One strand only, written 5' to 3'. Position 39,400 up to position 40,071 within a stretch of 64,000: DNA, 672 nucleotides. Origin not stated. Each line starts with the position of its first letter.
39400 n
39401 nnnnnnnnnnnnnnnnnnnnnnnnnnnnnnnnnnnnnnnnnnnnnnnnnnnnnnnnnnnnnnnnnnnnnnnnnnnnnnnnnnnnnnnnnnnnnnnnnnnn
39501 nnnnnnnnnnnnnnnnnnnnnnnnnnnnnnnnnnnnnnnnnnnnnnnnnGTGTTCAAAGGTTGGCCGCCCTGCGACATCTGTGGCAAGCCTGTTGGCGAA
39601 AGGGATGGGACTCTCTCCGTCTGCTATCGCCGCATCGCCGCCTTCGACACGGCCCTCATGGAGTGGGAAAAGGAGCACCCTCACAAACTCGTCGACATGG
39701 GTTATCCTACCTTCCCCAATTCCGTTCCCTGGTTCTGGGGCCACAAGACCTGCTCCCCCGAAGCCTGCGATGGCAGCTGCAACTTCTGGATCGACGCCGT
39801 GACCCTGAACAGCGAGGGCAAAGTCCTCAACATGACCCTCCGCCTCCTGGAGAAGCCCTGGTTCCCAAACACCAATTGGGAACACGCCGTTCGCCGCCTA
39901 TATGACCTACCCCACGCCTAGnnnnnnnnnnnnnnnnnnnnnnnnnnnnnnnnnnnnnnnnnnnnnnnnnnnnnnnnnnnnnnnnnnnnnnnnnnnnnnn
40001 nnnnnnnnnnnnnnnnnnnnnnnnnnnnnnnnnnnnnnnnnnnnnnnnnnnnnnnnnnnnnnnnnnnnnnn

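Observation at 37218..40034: Conserved 37-nt intergenic motif present in two + strand copies, plus a shorter variant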

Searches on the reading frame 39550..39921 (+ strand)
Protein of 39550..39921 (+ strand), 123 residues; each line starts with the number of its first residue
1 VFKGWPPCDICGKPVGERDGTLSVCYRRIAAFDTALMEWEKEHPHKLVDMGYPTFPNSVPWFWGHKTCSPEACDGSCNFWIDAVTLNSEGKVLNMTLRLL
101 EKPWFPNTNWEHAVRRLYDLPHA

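Call 13: search_protein_families(library=pfam, proteins=[window:39550-39921:+], max_evalue=0.01)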
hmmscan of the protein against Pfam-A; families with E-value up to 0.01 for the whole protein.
window:39550-39921:+ (123 aa): 0 families

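Call 14: find_encoding_contigs(protein=window:39550-39921:+, flank=6000, max_places=10)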
Protein window:39550-39921:+ (123 aa): 1 contig read that carries it; 1 place shown.
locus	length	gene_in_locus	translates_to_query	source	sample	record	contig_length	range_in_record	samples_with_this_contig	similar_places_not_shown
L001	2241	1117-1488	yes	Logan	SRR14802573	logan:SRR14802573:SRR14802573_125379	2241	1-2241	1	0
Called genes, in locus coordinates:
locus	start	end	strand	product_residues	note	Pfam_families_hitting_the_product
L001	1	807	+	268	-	?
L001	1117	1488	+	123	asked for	-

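Call 21: find_homologous_proteins(query=window:39550-39921:+, max_evalue=0.001)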
Query window:39550-39921:+ (123 aa): 2 proteins with E <= 0.001 among 2 candidates.
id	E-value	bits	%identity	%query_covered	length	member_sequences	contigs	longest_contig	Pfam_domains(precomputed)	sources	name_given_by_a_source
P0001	1.6e-79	283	92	100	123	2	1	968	-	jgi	jgi:hypothetical protein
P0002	1.6e-55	205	74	98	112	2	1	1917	-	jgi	jgi:hypothetical protein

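Call 22: find_encoding_contigs(protein=P0001, flank=10000)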
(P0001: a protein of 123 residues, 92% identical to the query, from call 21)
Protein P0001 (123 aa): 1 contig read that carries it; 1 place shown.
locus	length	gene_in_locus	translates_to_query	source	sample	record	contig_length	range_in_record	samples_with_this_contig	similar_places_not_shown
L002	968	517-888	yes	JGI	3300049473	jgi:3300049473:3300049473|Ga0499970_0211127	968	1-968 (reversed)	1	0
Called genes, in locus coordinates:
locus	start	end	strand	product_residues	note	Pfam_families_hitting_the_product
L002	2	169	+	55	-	?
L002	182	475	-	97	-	-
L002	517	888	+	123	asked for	-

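Call 23: find_encoding_contigs(protein=P0002, flank=10000)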
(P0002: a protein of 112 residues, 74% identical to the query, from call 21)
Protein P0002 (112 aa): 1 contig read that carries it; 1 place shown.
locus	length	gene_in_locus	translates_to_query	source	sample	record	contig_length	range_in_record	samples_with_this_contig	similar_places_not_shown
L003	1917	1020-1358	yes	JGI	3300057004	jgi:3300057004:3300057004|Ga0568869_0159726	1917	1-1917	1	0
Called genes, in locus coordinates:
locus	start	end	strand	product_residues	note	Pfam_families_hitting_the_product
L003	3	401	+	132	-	?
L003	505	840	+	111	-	PF00581:Rhodanese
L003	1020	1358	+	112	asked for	-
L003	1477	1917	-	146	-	?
